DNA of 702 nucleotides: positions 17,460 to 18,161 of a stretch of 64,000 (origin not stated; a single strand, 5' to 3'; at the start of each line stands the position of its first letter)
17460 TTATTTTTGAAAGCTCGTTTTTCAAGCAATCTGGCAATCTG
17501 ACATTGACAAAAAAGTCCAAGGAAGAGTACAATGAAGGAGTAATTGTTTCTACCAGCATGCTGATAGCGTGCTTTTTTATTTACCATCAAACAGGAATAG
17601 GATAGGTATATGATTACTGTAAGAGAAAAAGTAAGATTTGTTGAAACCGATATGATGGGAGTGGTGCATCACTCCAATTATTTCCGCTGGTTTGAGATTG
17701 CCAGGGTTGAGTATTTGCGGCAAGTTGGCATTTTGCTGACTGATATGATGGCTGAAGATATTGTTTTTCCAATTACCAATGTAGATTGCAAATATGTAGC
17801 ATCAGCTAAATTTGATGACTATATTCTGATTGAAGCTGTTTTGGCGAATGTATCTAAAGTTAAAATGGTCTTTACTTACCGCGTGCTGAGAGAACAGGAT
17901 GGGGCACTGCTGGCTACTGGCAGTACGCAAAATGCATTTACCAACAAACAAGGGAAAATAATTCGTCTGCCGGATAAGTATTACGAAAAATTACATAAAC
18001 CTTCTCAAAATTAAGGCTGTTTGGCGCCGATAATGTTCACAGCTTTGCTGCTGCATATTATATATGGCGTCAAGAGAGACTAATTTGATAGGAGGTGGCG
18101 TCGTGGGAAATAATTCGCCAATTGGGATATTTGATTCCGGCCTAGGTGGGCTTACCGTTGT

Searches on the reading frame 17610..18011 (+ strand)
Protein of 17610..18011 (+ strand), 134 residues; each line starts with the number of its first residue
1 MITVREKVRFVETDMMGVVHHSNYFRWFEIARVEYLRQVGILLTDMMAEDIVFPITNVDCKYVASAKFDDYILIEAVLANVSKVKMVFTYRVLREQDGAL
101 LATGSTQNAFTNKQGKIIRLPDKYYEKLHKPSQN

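Call 11: search_protein_families(library=pfam, proteins=[window:17610-18011:+], max_evalue=0.01)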
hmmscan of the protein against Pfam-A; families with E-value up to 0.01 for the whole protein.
window:17610-18011:+ (134 aa): 2 families
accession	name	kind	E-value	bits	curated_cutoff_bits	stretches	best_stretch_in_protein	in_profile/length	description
PF13279.12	4HBT_2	-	1.1e-14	55.4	25.5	1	8-128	1-122/122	Thioesterase-like superfamily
PF03061.28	4HBT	-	1.6e-13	51.2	20.6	1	16-98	1-76/79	Thioesterase superfamily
